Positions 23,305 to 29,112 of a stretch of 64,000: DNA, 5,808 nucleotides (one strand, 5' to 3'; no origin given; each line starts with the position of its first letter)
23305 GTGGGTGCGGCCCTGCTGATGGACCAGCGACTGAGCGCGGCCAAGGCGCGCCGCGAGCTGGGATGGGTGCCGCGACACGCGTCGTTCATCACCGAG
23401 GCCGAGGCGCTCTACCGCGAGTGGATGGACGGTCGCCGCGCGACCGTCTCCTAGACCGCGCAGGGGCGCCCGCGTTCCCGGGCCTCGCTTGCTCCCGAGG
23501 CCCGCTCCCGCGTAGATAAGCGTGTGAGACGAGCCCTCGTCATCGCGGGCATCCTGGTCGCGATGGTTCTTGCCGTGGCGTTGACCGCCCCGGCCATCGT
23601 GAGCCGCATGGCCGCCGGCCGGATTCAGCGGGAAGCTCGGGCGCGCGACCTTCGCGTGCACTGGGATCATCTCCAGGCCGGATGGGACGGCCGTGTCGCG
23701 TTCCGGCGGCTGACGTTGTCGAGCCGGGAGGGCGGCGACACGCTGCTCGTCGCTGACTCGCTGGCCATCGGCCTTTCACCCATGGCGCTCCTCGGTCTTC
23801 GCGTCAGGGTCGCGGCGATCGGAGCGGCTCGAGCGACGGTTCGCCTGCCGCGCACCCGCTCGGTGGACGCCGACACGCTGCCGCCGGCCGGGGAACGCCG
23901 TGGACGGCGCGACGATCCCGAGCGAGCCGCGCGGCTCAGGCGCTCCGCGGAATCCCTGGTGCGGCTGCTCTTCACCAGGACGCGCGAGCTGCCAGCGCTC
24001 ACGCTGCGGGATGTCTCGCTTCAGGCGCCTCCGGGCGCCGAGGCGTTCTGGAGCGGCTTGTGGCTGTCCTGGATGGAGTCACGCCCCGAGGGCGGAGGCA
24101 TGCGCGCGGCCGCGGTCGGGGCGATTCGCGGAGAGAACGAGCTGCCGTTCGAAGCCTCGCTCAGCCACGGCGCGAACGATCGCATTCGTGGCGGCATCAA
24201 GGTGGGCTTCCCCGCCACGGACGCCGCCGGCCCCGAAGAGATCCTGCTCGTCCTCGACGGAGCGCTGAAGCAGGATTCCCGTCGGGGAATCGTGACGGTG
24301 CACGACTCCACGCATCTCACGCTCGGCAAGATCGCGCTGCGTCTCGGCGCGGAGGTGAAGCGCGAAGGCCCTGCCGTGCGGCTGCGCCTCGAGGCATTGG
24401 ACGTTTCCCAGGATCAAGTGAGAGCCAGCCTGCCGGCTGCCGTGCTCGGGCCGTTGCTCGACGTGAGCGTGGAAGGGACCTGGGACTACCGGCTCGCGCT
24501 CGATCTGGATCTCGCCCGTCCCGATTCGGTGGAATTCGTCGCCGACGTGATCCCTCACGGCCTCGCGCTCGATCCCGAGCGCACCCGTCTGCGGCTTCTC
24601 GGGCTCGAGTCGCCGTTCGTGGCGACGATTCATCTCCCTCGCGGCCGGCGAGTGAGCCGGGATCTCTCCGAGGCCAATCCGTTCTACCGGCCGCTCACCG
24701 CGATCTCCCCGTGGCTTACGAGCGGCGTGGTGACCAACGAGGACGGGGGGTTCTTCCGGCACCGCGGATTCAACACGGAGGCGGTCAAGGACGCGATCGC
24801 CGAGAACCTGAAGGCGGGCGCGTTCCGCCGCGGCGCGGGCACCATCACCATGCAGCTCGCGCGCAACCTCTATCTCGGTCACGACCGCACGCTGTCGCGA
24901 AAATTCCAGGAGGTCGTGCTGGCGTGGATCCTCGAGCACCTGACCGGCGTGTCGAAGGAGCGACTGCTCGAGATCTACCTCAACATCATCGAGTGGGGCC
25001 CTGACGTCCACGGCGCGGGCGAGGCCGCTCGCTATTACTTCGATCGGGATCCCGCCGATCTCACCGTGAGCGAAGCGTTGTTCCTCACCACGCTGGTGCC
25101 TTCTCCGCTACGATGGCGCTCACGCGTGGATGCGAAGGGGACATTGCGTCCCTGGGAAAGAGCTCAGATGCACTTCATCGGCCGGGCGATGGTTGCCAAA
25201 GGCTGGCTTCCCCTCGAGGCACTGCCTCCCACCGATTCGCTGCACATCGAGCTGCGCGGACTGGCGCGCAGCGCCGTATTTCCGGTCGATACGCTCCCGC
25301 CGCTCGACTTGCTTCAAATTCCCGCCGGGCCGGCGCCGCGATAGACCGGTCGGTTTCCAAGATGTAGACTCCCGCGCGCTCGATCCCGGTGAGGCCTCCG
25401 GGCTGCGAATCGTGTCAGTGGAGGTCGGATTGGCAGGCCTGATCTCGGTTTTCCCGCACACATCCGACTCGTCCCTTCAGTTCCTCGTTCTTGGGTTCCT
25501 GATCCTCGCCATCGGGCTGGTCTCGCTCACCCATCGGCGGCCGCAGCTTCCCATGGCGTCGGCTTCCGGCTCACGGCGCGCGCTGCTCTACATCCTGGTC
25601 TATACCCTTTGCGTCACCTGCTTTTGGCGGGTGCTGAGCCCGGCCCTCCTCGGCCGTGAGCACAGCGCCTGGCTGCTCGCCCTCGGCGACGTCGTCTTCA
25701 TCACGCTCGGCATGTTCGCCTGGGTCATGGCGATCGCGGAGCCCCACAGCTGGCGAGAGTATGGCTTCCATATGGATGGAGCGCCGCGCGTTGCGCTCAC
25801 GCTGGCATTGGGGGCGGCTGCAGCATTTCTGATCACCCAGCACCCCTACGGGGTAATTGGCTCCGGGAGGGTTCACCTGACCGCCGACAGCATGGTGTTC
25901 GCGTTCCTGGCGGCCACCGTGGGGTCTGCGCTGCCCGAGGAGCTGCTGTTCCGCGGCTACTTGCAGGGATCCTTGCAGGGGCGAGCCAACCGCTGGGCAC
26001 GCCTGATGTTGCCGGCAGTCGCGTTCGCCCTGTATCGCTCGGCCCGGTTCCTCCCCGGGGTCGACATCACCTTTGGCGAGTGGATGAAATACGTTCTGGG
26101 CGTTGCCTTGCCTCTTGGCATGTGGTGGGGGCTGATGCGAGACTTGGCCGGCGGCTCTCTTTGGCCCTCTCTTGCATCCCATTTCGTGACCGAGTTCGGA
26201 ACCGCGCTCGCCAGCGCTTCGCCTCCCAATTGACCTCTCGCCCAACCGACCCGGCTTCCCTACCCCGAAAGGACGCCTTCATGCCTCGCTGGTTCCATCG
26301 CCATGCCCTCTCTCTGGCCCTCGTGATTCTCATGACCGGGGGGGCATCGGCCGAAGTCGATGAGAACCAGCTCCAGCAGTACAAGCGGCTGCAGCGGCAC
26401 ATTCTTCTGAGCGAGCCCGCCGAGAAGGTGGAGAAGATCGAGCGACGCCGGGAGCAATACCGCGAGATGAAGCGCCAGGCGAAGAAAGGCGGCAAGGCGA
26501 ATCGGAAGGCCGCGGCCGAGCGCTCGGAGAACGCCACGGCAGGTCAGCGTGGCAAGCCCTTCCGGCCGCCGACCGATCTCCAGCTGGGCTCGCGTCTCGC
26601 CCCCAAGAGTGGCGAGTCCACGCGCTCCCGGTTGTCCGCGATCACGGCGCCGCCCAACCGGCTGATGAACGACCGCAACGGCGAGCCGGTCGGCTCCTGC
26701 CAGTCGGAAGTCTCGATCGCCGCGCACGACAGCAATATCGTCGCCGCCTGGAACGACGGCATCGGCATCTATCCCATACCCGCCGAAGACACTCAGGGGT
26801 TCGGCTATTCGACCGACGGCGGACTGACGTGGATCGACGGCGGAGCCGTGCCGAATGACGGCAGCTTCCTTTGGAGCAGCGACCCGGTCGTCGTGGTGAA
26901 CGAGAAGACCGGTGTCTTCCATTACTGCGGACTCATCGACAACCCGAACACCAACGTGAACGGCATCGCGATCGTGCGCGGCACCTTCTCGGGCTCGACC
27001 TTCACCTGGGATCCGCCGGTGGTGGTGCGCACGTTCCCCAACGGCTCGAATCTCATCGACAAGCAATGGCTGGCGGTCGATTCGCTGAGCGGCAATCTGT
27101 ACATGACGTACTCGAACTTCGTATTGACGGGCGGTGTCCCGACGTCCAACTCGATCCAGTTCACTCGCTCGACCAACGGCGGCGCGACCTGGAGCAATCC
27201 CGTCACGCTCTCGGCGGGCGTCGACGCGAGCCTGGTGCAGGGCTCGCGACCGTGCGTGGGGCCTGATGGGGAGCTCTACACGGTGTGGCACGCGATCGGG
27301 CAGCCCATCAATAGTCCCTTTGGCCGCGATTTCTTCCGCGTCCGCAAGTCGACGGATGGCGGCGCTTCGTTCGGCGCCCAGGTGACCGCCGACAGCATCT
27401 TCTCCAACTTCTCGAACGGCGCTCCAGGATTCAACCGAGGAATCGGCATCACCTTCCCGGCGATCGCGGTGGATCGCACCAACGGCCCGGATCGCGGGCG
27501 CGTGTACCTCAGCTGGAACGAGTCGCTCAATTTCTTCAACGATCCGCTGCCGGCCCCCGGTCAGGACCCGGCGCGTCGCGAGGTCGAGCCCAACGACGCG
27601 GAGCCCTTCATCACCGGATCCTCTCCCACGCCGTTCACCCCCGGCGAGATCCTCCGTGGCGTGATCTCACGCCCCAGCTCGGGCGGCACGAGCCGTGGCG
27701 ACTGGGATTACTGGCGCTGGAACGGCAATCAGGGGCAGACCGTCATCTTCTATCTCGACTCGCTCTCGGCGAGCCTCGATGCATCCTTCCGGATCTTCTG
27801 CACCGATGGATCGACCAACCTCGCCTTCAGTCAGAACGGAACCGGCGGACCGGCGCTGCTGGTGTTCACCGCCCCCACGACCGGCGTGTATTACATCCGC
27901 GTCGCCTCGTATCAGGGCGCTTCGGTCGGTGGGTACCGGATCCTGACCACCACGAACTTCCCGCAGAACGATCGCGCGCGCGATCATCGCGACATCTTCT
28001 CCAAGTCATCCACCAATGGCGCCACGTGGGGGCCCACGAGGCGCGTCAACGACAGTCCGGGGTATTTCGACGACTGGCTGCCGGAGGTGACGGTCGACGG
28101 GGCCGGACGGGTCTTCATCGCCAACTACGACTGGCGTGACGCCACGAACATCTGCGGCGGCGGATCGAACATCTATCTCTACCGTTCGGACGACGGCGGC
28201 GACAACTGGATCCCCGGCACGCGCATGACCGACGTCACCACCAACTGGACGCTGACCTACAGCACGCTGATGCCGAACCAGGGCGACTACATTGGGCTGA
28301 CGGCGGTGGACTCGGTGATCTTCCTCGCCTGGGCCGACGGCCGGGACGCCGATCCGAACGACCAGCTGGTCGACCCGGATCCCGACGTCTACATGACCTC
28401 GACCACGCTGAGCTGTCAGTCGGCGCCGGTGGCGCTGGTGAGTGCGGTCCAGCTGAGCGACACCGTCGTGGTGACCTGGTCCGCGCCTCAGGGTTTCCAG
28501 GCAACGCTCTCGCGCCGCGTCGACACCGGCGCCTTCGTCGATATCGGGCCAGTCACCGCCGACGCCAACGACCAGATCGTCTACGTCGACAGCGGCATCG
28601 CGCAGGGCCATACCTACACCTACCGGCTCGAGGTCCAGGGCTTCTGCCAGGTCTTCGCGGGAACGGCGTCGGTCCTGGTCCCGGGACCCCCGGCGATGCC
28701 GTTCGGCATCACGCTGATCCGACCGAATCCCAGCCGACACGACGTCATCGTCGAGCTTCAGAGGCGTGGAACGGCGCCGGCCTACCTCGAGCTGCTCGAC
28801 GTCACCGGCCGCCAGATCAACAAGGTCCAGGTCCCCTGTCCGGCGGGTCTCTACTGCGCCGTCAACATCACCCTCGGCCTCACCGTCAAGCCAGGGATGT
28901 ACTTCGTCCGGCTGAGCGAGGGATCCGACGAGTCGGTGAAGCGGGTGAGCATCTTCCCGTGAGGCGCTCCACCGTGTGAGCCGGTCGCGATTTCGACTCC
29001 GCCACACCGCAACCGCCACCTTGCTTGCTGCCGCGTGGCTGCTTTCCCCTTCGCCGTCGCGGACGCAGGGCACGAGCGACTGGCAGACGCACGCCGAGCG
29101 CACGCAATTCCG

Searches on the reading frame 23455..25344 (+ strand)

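Call 69: search_protein_families(library=pfam, max_evalue=0.00001, proteins=[window:23455-25344:+])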
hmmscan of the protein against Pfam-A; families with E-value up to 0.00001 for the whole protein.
window:23455-25344:+ (629 aa): 1 family
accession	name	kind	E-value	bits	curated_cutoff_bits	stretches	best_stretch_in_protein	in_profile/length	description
PF00912.28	Transgly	-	1.4e-42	145.6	27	1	406-559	11-162/178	Transglycosylase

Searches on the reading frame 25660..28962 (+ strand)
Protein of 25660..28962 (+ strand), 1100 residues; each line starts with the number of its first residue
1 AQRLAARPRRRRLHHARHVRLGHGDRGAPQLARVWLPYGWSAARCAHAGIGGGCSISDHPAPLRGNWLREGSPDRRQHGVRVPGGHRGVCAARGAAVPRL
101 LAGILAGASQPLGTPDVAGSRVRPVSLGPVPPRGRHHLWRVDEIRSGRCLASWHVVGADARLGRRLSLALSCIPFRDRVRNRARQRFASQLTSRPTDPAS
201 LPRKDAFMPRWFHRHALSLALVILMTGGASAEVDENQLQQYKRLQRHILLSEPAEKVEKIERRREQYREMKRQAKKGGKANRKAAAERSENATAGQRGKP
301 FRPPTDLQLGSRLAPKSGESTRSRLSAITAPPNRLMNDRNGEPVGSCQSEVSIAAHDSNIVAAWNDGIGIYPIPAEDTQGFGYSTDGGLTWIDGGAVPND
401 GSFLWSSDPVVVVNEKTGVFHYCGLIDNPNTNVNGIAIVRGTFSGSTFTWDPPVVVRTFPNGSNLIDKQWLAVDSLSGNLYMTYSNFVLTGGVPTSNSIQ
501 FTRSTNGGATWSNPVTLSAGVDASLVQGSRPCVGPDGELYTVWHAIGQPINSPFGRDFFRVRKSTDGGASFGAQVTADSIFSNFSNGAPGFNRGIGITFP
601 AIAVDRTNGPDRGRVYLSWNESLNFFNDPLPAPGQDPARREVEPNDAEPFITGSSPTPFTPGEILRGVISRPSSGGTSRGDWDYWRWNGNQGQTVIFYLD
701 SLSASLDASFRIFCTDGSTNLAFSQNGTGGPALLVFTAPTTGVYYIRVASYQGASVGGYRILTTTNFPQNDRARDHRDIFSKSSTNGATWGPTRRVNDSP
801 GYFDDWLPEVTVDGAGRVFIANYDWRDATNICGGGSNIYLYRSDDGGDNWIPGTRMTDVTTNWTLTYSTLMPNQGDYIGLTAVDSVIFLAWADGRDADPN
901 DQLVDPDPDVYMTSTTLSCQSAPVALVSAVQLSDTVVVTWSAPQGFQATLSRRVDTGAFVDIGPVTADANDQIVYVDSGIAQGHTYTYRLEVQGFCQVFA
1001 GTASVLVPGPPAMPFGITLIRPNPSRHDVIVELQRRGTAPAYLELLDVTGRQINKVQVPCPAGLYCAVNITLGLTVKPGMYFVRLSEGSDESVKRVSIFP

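Call 69: search_protein_families(library=pfam, max_evalue=0.00001, proteins=[window:25660-28962:+])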
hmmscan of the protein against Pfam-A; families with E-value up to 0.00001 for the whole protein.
window:25660-28962:+ (1100 aa): 1 family
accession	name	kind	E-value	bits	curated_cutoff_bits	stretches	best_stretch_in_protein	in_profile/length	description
PF04151.21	PPC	-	4.4e-07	31.1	25.9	1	681-750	1-70/70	Bacterial pre-peptidase C-terminal domain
